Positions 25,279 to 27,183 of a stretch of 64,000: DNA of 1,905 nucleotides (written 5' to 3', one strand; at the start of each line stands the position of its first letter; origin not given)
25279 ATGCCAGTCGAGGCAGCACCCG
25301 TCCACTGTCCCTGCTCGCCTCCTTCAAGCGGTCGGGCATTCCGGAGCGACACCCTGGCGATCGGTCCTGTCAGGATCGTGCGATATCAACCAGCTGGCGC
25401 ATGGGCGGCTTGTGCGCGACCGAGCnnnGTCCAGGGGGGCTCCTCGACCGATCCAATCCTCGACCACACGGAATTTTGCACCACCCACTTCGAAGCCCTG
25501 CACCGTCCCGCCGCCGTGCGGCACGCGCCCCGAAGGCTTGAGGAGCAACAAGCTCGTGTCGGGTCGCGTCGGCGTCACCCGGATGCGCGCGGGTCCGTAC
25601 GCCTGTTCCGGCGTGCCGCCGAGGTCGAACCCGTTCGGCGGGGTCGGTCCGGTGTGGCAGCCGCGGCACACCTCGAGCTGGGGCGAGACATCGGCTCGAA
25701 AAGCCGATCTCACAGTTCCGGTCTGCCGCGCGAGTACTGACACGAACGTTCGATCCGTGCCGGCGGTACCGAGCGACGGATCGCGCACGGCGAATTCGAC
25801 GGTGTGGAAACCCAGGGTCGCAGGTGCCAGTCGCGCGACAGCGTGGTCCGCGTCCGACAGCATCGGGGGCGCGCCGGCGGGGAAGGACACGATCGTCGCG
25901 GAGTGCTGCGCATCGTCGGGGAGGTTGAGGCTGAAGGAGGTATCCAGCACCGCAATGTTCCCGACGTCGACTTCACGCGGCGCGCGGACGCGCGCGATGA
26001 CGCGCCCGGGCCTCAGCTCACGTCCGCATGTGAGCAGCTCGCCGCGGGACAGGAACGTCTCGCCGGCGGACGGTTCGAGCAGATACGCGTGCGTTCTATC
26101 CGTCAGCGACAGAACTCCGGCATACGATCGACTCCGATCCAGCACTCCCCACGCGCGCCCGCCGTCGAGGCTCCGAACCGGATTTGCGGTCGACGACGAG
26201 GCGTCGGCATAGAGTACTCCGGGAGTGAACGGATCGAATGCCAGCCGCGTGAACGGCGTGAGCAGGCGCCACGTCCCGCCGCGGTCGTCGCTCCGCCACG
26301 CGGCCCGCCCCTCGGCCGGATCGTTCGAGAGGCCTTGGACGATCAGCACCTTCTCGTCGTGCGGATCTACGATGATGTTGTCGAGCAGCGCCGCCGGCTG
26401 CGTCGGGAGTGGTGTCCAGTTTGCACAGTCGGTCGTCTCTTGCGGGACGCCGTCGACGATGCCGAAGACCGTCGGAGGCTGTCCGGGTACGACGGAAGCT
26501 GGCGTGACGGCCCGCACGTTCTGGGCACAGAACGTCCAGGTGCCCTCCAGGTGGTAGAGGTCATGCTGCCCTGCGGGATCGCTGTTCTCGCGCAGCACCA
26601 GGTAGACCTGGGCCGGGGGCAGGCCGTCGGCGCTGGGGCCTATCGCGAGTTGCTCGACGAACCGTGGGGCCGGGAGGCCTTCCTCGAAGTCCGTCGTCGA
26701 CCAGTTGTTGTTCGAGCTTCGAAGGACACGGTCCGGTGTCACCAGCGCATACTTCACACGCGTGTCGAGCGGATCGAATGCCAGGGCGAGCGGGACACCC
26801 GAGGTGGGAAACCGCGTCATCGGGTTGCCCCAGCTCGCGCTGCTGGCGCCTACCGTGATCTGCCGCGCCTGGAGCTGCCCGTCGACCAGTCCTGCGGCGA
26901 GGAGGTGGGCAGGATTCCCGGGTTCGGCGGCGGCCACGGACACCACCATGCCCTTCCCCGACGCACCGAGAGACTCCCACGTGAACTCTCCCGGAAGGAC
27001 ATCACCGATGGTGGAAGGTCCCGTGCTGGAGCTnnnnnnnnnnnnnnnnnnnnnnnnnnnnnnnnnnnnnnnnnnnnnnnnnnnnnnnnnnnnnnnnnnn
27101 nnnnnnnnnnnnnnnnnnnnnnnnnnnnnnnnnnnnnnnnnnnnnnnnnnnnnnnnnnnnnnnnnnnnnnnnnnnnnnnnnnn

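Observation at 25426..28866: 1146-aa secreted protein combining myxo Cys-rich repeats, a mucin-like Thr/Ser linker, three CxxCH heme-type motifs (PSCyt-like) and BNR/Asp-box repeats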

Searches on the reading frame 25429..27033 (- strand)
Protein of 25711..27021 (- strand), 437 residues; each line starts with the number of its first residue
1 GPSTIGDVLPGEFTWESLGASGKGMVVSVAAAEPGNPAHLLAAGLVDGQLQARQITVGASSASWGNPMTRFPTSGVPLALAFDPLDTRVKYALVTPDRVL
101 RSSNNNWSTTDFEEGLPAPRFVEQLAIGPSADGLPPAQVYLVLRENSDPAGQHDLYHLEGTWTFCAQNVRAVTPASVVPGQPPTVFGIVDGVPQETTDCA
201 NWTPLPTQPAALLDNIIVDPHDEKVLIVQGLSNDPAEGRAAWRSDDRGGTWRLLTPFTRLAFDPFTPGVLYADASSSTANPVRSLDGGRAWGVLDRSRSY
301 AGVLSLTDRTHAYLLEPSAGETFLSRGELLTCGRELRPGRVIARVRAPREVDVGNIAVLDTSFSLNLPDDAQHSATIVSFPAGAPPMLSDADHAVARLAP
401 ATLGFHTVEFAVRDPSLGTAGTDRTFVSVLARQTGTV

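Call 28: search_protein_families(library=pfam, proteins=[window:25711-27021:-], max_evalue=10)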
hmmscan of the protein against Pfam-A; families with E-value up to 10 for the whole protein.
window:25711-27021:- (437 aa): 2 families
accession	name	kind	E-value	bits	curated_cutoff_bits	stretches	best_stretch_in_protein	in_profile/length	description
PF15899.11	BNR_6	-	0.038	14.5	27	1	242-251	2-11/14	BNR-Asp box repeat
PF02012.26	BNR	-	0.081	13.4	27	1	242-252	1-11/12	BNR/Asp-box repeat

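Call 49: predict_structure(alignment_id=A5)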
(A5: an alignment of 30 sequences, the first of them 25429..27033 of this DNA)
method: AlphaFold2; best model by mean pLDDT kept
length: 535 residues; sequences in the alignment: 30
mean_pLDDT: 78.2   pTM: 0.69
mean pLDDT of the five models: 78.2, 76.6, 76.4, 74.9, 74.8
residues with pLDDT >= 90: 102; 70-90: 300; 50-70: 113; < 50: 20
segments of 3 or more residues with pLDDT < 50: 1-11, 337-339
pLDDT, mean of each block of 10 residues (from residue 1): 42 63 83 81 86 88 88 73 70 69 74 73 81 65 84 85 88 91 84 94 93 87 87 83 89 86 76 73 66 69 56 76 85 61 76 86 88 91 89 96 92 90 82 78 69 76 59 75 76 73 60 71 78 66
secondary structure, 60 per line:
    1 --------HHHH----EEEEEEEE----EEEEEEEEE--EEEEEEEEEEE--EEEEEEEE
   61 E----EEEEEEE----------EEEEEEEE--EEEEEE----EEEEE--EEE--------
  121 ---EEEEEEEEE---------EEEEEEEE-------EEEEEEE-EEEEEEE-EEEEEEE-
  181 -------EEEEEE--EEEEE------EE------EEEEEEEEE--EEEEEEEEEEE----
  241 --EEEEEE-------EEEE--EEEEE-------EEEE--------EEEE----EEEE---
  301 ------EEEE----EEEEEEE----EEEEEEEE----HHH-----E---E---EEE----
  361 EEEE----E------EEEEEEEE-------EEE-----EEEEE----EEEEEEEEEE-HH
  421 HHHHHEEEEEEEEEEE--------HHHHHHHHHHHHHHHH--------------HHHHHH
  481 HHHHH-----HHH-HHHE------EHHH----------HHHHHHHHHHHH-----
elements in order: H9-12 E17-24 E29-37 E40-50 E53-61 E66-72 E83-90 E93-98 E103-107 E110-112 E124-132 E142-149 E157-163 E165-171 E173-179 E188-193 E196-200 E215-223 E226-236 E243-248 E256-259 E262-266 E274-277 E286-289 E294-297 E307-310 E315-321 E326-333 E354-356 E361-364 E376-383 E391-393 E399-403 E408-417 H419-425 E426-436 H445-460 H475-485 H519-530
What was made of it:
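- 26035..26985 (-): BNR/Asp-box-type beta-propeller (aa ~628-944), about 6-7 blades. The AF2 model is all-beta (call 49).
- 25726..25974 (-): Ig/PKD-like beta-sandwich (aa ~965-1047). AF2 strands (call 49).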

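Call 51: fold_search(model_id=the predicted structure, library=pdb)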
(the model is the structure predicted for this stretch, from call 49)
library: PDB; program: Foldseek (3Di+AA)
matches with E <= 10: 1140; with E <= 0.001: 226
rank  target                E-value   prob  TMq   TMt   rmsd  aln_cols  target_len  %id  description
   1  2bzd_C                7.9e-10  1.00  0.31  0.29  11.1       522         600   15  Galactose recognition by the carbohydrate-binding module of a bacterial sialidase. (released 2005-08-19)
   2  1w8o_A                3.1e-09  1.00  0.30  0.28  12.5       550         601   16  Contribution of the Active Site Aspartic Acid to Catalysis in the Bacterial Neuraminidase from Micromonospora viridifa (released 2004-09-29)
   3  7k58_C                1.5e-08  1.00  0.30  0.06  16.6       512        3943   10  Structure of outer-arm dyneins bound to microtubule with microtubule binding state 1(MTBS-1) (released 2021-09-29)
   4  1l0q_A                1.6e-08  1.00  0.32  0.41  13.5       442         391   11  Tandem YVTN beta-propeller and PKD domains from an archaeal surface layer protein (released 2002-11-06)
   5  9oyz_B                1.6e-08  1.00  0.29  0.16  23.0       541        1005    8  Cryo-EM structure of chicken ROS1 in apo-state. Cryo-EM refinement is focused on the "head" region of chicken ROS1. (released 2026-02-25)
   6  3wsz_A                5.1e-08  1.00  0.26  0.25  12.9       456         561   11  SorLA Vps10p domain in complex with Abeta-derived peptide (released 2015-02-04)
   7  3wsx                  8.2e-08  1.00  0.27  0.25  13.4       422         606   11  SorLA Vps10p domain in ligand-free form (released 2015-02-04)
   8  6fg9_A                1.0e-07  1.00  0.25  0.16  32.9       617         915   11  Mouse SORCS2 ectodomain (sortilin related VPS10 domain containing receptor 2) (released 2018-08-01)
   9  6fg9_B                1.6e-07  1.00  0.27  0.18  31.4       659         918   10  Mouse SORCS2 ectodomain (sortilin related VPS10 domain containing receptor 2) (released 2018-08-01)
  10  9bfp_A                1.6e-07  1.00  0.26  0.15  22.9       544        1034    8  Cryo-EM structure of Sevenless extracellular domain (monomer) (released 2025-01-29)
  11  8shj_A                2.1e-07  1.00  0.39  0.57   8.0       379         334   11  Crystal structure of the WD-repeat domain of human WDR91 in complex with MR45279 (released 2023-07-05)
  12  5nmr_A                2.5e-07  1.00  0.26  0.24  15.1       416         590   13  Monomeric mouse Sortilin extracellular domain (released 2017-12-06)
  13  4n7e_A                2.9e-07  1.00  0.26  0.22  14.4       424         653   12  Crystal structure of the Vps10p domain of human sortilin/NTS3 in complex with AF38469 (released 2014-01-22)
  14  9oz6_B                5.2e-07  1.00  0.29  0.16  22.9       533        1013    9  Cryo-EM structure of 1:1 chicken ROS1 and chicken NEL complex. (released 2026-02-25)
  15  9hjm_H                6.4e-07  1.00  0.31  0.38   8.1       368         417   15  Porphyromonas gingivalis BAM complex (released 2025-11-19)
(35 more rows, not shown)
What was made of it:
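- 26035..26985 (-): Foldseek finds sialidase 2bzd (E=8e-10), SorLA and sortilin (call 51).
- On BNR/Asp-box beta-propeller: The AF2 model plus Foldseek finds sialidase and sortilin (calls 49, 51).
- The top Foldseek hits are Micromonospora sialidase 2bzd and 1w8o (E~1e-9, call 51).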

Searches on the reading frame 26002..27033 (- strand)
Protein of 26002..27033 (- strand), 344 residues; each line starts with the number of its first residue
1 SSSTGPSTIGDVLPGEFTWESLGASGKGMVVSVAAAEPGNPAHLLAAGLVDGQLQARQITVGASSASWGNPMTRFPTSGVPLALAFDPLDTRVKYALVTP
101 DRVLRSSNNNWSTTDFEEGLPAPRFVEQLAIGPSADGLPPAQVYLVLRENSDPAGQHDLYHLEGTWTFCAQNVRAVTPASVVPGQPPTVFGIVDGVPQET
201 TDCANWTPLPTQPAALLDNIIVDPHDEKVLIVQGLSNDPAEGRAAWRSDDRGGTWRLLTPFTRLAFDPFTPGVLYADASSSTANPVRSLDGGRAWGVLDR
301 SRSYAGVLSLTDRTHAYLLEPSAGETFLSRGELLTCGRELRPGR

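Call 39: find_homologous_proteins(query=A4, max_evalue=0.01)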
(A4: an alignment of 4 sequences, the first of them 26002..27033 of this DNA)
Query A4 (4 sequences) (344 aa, profile of the alignment): 16 proteins with E <= 0.01 among 8000 candidates.
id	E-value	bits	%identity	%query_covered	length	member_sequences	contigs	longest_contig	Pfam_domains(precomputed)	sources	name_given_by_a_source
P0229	2.1e-29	121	30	73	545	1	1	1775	PF25852.1,PF14870.13,PF02012.27,PF15902.13,PF13088.13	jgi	jgi:photosystem II stability/assembly factor-like uncharacterized protein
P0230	3.2e-21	94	25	81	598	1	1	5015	PF25852.1,PF02012.27,PF15902.13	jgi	jgi:photosystem II stability/assembly factor-like uncharacterized protein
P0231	1.0e-15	76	28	38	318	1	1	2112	PF25852.1,PF14870.13,PF02012.27,PF15902.13,PF13088.13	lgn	-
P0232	4.2e-15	74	34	14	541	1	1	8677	PF25852.1,PF14870.13,PF02012.27,PF15902.13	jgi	jgi:photosystem II stability/assembly factor-like uncharacterized protein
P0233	4.6e-13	67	32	26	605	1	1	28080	PF14870.13,PF02012.27,PF15902.13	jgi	jgi:photosystem II stability/assembly factor-like uncharacterized protein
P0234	2.6e-11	61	35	16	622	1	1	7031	PF25852.1,PF14870.13,PF02012.27,PF15902.13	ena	-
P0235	3.8e-10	57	32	50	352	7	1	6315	PF15899.12,PF25852.1,PF14870.13,PF02012.27,PF15902.13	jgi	jgi:photosystem II stability/assembly factor-like uncharacterized protein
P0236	1.2e-6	46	32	42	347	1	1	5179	PF25852.1,PF14870.13,PF02012.27,PF15902.13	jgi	jgi:photosystem II stability/assembly factor-like uncharacterized protein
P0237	1.3e-6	46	42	13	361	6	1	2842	PF25852.1,PF15902.13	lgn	-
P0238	1.8e-5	42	46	7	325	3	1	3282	PF15899.12,PF25852.1,PF02012.27,PF15902.13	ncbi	-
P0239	3.8e-5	41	27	30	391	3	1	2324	PF15899.12,PF25852.1,PF02012.27,PF15902.13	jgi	-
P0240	4.3e-5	41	28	33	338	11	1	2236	PF25852.1,PF02012.27,PF15902.13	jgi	jgi:photosystem II stability/assembly factor-like uncharacterized protein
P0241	5.7e-5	40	27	42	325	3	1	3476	PF15899.12,PF25852.1,PF14870.13,PF02012.27,PF15902.13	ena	-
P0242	4.1e-4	38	40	7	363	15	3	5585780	PF02012.27,PF15902.13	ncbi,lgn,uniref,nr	ncbi:WD40/YVTN/BNR-like repeat-containing protein [Jiangella gansuensis]|uniref:WD40/YVTN/BNR-like r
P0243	8.2e-4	37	34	17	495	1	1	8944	PF14870.13,PF02012.27,PF15902.13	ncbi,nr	ncbi:MAG: hypothetical protein M3Z37_02505, partial [Candidatus Eremiobacteraeota bacterium]|nr:hypo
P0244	2.3e-3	35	43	10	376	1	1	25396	PF25852.1,PF14870.13,PF02012.27,PF15902.13,PF13088.13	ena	-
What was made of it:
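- Closest known: BNR/Asp-box propellers of the Ycf48. Same: Residues 628-944 are homologous by profile (E=2e-29, call 39) and by fold (call 51).
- The propeller is supported by calls 39, 49 and 51.
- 26035..26985 (-): The A4 profile hits BNR/Sortilin-Vps10/PSII_BNR proteins, E down to 2e-29 (call 39).
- On BNR/Asp-box beta-propeller: The A4 profile hits proteins carrying PF02012, PF15902 and PF14870, with E down to 2e-29 (call 39).
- The nearest sequence relatives of the propeller are Ycf48/PSII_BNR and sortilin-Vps10-type non-enzymatic propellers (call 39).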
